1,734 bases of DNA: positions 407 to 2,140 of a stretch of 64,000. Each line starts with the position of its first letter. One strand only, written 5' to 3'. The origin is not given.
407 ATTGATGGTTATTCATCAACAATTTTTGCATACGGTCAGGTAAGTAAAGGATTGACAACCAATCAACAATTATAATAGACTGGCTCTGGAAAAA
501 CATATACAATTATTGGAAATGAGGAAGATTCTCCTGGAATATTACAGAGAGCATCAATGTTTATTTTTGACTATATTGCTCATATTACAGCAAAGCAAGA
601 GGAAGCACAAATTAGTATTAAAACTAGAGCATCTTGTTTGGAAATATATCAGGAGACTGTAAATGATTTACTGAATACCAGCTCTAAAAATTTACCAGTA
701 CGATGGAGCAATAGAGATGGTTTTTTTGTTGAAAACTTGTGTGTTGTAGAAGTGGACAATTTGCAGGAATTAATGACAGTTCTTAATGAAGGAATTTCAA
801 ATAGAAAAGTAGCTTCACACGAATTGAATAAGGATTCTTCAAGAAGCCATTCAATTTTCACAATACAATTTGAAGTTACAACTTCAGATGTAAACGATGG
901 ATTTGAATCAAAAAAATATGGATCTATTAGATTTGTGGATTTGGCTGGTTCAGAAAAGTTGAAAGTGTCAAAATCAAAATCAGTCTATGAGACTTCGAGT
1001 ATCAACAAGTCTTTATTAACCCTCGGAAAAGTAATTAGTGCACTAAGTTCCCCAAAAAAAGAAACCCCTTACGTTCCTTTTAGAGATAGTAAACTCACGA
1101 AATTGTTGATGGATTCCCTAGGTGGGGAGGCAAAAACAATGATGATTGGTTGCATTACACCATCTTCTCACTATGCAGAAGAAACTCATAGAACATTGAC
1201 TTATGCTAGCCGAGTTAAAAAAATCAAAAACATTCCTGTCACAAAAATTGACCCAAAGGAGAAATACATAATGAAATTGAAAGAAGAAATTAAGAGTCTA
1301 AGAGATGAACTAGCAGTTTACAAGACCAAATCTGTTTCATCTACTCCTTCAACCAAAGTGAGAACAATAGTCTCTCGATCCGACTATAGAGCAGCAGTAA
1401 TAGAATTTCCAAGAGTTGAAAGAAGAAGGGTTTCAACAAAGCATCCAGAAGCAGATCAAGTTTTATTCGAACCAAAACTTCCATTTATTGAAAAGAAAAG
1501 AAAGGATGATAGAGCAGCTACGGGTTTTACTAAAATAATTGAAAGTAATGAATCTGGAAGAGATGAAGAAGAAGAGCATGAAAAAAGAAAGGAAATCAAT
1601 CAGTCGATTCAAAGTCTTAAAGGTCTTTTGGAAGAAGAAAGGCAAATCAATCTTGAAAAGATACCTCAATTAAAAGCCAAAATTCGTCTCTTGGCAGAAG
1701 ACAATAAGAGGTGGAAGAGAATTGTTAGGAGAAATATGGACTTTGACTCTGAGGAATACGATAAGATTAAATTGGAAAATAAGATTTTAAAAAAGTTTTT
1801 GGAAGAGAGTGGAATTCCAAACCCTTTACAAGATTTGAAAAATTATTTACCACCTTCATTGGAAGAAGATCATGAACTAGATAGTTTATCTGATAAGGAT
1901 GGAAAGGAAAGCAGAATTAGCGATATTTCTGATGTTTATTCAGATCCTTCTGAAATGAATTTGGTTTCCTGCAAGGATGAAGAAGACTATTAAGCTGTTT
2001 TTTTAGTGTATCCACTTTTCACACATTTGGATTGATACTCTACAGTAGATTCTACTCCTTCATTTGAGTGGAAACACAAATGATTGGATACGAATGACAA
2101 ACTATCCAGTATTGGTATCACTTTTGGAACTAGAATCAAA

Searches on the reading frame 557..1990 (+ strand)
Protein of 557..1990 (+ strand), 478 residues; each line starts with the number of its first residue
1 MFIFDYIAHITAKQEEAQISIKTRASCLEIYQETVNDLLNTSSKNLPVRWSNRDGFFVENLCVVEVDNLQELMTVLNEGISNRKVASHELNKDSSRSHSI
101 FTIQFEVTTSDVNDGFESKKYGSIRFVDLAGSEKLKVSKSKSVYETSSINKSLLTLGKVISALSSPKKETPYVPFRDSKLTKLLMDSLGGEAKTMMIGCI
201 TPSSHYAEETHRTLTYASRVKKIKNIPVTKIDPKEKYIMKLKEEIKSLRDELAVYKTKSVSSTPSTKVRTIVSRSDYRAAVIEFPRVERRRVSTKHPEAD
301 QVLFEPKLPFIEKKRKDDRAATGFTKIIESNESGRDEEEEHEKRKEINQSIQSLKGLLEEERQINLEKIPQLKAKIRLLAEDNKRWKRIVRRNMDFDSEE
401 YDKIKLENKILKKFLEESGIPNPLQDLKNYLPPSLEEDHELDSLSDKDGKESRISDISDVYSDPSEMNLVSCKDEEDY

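Call 39: list_cluster_members(proteins=[window:557-1990:+, window:10205-11527:+, window:15902-17254:-, window:18333-20303:-, window:38035-41358:-, window:48014-51145:+, window:46056-47873:+, window:42245-43504:-])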
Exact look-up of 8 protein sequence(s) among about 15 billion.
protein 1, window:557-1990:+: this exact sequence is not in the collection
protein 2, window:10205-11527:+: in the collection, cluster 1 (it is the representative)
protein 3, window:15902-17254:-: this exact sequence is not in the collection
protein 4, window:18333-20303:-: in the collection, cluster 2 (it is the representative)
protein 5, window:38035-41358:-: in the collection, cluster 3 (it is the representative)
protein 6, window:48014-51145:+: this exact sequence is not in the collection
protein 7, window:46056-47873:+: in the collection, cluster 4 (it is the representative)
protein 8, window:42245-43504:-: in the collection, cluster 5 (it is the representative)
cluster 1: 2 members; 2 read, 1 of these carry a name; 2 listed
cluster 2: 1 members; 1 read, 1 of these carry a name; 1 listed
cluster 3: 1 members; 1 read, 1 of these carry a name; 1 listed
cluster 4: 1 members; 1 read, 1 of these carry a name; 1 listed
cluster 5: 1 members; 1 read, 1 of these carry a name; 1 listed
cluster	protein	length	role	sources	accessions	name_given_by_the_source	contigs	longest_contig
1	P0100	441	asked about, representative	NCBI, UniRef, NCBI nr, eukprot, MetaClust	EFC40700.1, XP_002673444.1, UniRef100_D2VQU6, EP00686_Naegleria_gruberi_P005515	cyclin B1-like protein [Naegleria gruberi] | Cyclin B1-like protein n=1 Tax=Naegleria gruberi TaxID=5762 RepID=D2VQU6_NAEGR | XP_002673444.1 cyclin B1-like protein [Naegleria gruberi strain NEG-M]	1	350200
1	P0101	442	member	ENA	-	-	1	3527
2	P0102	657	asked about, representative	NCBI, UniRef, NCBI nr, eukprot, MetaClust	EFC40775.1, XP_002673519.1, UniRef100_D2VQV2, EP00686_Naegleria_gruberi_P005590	predicted protein [Naegleria gruberi] | Predicted protein n=1 Tax=Naegleria gruberi TaxID=5762 RepID=D2VQV2_NAEGR | uncharacterized protein NAEGRDRAFT_71357 [Naegleria gruberi]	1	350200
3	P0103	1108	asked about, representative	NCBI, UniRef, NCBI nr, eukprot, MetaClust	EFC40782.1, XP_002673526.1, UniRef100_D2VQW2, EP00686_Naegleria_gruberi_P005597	predicted protein [Naegleria gruberi] | Predicted protein n=1 Tax=Naegleria gruberi TaxID=5762 RepID=D2VQW2_NAEGR | uncharacterized protein NAEGRDRAFT_80905 [Naegleria gruberi]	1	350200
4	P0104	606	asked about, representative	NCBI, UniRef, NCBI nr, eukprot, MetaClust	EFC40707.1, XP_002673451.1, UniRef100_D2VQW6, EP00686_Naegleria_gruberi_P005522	predicted protein [Naegleria gruberi] | Predicted protein n=1 Tax=Naegleria gruberi TaxID=5762 RepID=D2VQW6_NAEGR | uncharacterized protein NAEGRDRAFT_51536 [Naegleria gruberi]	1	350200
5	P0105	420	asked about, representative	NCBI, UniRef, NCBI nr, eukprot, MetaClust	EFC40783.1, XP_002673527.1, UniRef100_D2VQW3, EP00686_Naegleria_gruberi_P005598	predicted protein [Naegleria gruberi] | Predicted protein n=1 Tax=Naegleria gruberi TaxID=5762 RepID=D2VQW3_NAEGR | uncharacterized protein NAEGRDRAFT_71368 [Naegleria gruberi]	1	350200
